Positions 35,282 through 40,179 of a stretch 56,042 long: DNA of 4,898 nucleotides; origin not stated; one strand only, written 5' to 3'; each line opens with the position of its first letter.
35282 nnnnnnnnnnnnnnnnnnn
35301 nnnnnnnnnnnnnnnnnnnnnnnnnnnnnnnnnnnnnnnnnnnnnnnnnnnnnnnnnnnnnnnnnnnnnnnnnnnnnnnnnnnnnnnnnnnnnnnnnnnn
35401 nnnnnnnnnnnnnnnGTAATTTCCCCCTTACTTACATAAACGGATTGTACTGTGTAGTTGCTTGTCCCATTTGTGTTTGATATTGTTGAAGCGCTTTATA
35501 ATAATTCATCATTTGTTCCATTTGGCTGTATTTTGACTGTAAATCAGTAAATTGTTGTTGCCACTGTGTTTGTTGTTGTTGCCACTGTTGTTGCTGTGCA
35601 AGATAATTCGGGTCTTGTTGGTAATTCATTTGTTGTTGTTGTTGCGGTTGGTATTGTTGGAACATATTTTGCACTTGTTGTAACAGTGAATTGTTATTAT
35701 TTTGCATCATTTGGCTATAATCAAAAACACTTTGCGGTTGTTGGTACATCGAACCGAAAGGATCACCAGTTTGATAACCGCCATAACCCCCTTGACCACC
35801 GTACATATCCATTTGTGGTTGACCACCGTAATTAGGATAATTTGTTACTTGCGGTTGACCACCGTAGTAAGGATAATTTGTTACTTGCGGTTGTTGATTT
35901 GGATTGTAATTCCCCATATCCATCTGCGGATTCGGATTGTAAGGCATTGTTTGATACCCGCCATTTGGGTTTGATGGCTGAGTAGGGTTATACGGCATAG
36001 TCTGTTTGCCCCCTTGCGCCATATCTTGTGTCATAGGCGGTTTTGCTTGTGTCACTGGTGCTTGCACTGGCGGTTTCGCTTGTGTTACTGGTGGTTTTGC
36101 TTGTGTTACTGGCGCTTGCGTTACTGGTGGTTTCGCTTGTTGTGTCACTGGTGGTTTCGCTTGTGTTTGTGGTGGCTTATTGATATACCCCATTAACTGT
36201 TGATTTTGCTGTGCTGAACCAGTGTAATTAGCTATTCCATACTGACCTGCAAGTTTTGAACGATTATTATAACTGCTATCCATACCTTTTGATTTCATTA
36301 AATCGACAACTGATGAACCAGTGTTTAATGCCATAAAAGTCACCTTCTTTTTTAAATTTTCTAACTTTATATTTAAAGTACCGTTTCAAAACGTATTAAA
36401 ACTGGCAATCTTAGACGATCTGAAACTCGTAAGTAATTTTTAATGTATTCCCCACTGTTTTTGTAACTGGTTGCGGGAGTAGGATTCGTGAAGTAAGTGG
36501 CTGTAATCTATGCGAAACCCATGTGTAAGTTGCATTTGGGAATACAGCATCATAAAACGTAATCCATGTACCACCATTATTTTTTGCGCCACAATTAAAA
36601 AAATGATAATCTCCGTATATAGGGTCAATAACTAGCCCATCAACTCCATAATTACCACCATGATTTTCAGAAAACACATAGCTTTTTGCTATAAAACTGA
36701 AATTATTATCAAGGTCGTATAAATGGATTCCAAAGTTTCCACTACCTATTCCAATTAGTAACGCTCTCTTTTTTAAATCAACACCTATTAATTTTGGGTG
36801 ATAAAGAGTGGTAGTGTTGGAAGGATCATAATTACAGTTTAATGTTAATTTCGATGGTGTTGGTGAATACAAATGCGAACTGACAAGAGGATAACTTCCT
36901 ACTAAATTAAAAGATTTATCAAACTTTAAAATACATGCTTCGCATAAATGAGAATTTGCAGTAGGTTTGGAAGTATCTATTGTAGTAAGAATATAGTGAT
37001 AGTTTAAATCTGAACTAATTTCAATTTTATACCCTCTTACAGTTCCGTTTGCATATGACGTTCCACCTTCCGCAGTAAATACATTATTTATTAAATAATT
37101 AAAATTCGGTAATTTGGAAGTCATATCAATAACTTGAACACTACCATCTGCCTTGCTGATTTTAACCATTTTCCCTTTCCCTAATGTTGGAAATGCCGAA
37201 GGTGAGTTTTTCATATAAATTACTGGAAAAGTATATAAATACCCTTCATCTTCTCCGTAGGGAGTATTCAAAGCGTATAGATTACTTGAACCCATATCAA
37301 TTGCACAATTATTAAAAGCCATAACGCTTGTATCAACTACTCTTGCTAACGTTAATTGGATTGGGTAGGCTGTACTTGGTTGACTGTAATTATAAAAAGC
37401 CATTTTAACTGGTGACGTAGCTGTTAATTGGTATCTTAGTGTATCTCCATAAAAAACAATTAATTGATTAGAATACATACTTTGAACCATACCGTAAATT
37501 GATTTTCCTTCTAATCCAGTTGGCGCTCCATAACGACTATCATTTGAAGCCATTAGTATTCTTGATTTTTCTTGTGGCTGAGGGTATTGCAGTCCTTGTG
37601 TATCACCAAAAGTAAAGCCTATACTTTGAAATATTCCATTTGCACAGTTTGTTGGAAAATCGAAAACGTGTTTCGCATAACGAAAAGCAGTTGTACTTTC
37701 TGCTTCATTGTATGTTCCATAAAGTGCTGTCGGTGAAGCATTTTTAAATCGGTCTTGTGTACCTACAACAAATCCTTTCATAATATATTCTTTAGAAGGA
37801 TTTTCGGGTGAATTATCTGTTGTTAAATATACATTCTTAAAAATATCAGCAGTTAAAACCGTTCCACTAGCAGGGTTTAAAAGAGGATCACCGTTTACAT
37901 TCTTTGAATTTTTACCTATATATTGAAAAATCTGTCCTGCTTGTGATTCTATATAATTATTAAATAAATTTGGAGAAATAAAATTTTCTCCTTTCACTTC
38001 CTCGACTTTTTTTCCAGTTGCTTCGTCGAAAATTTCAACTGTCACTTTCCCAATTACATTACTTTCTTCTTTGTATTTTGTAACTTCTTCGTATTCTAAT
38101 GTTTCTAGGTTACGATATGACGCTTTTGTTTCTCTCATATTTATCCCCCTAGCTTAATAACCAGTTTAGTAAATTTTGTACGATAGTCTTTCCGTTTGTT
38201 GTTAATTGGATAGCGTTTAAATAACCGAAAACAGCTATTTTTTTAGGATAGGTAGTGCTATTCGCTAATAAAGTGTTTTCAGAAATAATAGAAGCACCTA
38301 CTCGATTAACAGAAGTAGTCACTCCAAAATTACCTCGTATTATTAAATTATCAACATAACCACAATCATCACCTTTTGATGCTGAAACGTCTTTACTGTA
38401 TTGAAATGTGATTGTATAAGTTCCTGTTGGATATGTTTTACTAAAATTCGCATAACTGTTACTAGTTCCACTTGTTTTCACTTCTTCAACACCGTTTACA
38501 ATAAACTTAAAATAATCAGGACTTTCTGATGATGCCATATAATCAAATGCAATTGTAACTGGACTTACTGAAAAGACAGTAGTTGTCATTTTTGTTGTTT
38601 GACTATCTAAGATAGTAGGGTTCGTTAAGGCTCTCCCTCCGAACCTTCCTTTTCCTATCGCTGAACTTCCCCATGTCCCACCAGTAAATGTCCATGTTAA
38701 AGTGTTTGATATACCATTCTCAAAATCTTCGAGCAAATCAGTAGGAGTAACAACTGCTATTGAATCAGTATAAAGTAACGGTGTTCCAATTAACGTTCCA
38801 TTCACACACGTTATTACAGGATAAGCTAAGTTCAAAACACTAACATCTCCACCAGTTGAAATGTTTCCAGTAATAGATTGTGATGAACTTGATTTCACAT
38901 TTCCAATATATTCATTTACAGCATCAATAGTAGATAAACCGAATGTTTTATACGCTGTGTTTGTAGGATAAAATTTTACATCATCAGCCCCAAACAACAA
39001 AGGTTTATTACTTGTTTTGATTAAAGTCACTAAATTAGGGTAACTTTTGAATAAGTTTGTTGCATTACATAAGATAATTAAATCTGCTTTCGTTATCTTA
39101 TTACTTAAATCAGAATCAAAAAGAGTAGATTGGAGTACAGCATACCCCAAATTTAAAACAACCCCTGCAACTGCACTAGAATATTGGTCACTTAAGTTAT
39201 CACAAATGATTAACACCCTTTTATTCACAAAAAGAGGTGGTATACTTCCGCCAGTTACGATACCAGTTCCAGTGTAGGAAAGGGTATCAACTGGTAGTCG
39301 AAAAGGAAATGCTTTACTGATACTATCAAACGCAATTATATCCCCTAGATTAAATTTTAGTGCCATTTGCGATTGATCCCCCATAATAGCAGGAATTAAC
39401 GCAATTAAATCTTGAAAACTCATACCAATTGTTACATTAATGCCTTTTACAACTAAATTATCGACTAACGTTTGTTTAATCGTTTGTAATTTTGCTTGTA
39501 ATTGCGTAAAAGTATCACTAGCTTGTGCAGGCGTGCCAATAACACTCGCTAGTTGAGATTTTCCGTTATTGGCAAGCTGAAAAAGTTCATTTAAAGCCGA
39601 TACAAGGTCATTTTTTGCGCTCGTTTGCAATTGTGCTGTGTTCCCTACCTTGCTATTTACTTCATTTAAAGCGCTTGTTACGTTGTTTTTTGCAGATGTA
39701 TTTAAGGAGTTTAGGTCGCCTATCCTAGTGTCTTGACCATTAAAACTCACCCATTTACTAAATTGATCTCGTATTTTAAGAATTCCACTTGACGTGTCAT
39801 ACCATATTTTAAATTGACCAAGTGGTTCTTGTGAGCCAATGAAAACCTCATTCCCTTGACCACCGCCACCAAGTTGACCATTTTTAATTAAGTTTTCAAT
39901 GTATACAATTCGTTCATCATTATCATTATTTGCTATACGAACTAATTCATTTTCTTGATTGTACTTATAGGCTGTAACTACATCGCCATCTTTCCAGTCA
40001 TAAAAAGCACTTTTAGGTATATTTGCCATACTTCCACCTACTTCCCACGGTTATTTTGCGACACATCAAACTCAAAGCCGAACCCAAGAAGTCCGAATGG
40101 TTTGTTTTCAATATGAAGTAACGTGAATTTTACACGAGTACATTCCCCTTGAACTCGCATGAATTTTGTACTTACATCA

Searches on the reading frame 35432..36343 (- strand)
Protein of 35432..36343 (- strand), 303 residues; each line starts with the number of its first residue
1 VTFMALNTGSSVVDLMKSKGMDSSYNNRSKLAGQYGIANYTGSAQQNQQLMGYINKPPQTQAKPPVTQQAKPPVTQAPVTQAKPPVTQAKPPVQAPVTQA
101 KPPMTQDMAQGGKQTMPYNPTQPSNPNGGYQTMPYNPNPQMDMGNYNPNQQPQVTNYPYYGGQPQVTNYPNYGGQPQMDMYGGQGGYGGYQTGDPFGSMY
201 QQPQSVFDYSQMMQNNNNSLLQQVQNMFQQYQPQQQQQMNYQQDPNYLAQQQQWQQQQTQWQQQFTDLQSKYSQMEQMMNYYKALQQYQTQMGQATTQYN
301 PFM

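Call 71: search_protein_families(library=phrogs, proteins=[window:35432-36343:-], max_evalue=0.001)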
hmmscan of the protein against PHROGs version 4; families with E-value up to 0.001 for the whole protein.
window:35432-36343:- (303 aa): 4 families
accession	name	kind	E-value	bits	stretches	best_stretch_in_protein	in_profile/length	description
phrog_2307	-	other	2.1e-14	54.8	1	6-84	30-106/212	L-alanyl-D-glutamate peptidase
phrog_5115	-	moron, auxiliary metabolic gene and host takeover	6.1e-13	49.7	1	11-63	153-206/283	ferredoxin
phrog_5182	-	lysis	5.2e-08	33.8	1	10-85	220-288/321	endolysin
phrog_25538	-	unknown function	3e-05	24.7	1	56-105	200-253/293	-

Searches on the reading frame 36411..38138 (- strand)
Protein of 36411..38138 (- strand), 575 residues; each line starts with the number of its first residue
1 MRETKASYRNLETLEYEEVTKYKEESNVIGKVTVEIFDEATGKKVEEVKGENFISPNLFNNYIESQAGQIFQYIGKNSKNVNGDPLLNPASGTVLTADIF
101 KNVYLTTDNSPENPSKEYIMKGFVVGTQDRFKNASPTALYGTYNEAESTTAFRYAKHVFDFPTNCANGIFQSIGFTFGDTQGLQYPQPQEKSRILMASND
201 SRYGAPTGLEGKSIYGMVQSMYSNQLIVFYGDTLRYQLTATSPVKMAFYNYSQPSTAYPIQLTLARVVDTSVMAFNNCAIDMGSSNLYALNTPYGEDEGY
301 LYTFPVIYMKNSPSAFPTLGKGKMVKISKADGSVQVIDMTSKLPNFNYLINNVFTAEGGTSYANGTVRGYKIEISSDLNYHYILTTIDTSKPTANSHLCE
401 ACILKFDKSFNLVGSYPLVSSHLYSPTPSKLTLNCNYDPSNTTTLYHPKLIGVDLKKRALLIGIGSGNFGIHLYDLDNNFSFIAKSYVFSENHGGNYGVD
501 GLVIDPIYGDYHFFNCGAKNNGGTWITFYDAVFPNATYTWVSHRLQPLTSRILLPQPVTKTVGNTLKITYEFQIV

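Call 19: search_dna_similar(query=window:36411-38138:-, collection=phages, mode=protein, max_rows=20)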
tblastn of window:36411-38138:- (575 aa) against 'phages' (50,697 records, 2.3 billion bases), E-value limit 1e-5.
Records with a match: 5; places in all: 5; records where one place covers at least 80% of the query: 0.
Best place of each record, by identity: <60% 5.
By first word of the organism name: Geobacillus 2; Bacillus 2; Clostridium 1.
By host as written in the record: Geobacillus sp. 6k51 2; Bacillus sp. 6k512 2; Clostridium botulinum BKT2873 1.
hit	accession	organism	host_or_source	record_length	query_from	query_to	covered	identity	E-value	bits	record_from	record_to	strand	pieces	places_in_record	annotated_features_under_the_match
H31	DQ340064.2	Geobacillus phage GBSV1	Geobacillus sp. 6k51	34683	6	173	29%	38.0%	1e-12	77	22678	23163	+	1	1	hypothetical protein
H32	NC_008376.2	Geobacillus phage GBSV1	Geobacillus sp. 6k51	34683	6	173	29%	38.0%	1e-12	77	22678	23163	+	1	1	hypothetical protein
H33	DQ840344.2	Bacillus phage 1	Bacillus sp. 6k512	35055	6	173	29%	38.0%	1e-12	77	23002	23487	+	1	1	hypothetical protein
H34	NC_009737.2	Bacillus phage 1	Bacillus sp. 6k512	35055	6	173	29%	38.0%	1e-12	77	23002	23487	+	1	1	hypothetical protein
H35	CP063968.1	Clostridium phage CWou-2020b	Clostridium botulinum BKT2873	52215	1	187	33%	32.0%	4e-7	59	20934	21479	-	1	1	hypothetical protein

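Call 71: search_protein_families(library=phrogs, proteins=[window:36411-38138:-], max_evalue=0.001)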
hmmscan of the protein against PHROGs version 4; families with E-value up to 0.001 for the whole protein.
window:36411-38138:- (575 aa): 1 family
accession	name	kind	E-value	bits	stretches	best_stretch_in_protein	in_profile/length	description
phrog_25763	-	unknown function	5.1e-32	112.1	2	8-178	16-180/461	-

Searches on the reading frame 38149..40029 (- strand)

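Call 71: search_protein_families(library=phrogs, proteins=[window:38149-40029:-], max_evalue=0.001)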
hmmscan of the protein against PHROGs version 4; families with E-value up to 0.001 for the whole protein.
window:38149-40029:- (626 aa): 10 families
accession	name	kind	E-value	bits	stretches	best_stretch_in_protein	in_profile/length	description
phrog_26419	-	tail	3.4e-21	76.4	1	125-192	334-404/567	tail fiber protein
phrog_11660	-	tail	3.5e-13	49.2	1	467-561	799-892/1412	tail protein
phrog_21249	-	tail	1e-10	41.7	1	35-154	15-131/809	tail protein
phrog_27282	-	unknown function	9.9e-09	35.6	1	106-199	212-312/445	-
phrog_3361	-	unknown function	1.3e-08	35.5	1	139-216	11-88/212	-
phrog_25848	-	tail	1.3e-08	34.6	1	102-151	252-301/598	tail fiber protein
phrog_8229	-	unknown function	5.1e-07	30.4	1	142-212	14-84/382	-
phrog_30220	-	unknown function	2e-06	28.2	1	101-186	77-163/374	-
phrog_24330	-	tail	9.4e-06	26.5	1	134-213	4-82/196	tail fiber protein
phrog_2137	-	tail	0.00025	21.6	0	107-149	168-210/267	tail fiber protein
